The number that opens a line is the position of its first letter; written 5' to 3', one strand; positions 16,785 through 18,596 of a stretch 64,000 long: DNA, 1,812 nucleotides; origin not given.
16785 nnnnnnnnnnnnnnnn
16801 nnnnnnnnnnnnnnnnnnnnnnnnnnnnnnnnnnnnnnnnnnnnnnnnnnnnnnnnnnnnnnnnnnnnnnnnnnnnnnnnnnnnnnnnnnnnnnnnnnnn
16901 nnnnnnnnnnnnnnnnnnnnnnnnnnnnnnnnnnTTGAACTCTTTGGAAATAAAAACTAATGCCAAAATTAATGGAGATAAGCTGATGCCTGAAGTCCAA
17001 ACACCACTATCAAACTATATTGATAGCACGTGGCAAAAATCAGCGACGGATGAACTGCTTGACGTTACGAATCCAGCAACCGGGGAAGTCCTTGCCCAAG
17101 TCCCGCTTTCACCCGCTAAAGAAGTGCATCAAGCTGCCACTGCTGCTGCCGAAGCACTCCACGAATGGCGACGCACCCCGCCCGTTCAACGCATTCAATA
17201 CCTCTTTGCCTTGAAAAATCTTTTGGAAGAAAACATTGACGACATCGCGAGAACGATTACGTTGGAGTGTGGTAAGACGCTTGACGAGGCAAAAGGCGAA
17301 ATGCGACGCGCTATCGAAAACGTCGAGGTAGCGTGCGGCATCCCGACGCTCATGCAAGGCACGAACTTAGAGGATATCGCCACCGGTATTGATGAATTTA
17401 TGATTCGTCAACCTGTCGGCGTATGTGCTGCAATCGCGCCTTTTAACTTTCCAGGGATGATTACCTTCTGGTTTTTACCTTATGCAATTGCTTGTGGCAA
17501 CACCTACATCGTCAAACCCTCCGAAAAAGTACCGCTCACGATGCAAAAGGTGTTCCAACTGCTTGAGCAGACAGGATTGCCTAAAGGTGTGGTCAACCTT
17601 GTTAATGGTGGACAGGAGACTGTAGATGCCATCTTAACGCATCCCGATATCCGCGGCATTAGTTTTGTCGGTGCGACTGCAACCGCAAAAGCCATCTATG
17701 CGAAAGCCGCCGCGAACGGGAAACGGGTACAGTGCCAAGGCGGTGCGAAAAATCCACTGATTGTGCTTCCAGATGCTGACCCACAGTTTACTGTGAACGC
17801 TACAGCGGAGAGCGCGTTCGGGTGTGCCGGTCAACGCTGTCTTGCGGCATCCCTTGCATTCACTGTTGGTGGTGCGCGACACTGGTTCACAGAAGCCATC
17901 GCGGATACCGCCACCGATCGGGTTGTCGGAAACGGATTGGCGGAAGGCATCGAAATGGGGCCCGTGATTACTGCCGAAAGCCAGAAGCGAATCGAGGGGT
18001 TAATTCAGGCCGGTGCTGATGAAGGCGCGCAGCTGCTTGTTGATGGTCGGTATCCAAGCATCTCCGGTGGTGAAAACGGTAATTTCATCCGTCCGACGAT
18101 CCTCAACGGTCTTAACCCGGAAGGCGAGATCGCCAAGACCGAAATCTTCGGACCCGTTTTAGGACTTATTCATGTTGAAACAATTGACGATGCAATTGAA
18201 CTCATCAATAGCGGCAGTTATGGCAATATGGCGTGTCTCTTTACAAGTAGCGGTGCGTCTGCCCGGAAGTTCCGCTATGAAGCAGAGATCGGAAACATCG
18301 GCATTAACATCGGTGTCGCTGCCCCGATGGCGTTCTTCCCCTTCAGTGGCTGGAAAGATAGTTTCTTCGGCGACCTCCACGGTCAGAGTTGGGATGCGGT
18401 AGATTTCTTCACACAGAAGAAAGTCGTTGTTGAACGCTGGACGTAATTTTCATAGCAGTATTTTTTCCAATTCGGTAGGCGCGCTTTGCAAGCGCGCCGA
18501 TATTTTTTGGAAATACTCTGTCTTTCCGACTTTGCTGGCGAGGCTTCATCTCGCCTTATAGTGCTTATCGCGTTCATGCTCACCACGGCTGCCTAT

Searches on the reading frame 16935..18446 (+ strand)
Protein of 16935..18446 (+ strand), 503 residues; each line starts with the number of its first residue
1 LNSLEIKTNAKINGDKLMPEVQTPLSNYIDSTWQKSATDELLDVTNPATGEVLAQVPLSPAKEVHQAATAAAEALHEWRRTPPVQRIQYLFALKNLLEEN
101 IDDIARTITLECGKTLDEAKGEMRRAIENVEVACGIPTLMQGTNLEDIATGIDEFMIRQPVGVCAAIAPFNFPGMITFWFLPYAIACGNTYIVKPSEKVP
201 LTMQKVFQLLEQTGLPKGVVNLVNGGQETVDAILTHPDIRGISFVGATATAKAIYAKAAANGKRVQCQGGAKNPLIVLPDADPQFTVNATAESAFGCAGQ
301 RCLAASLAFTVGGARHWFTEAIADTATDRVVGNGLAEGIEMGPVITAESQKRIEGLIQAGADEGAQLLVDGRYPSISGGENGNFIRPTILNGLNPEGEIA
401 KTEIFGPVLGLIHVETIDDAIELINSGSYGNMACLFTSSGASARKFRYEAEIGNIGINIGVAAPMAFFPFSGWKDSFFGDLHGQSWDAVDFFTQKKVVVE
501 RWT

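Call 40: search_protein_families(library=pfam, proteins=[window:16935-18446:+], max_evalue=0.00001)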
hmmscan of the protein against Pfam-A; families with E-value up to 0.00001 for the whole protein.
window:16935-18446:+ (503 aa): 1 family
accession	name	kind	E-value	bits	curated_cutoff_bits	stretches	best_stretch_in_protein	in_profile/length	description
PF00171.27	Aldedh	-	1.8e-137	459.1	23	1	33-498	1-461/461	Aldehyde dehydrogenase family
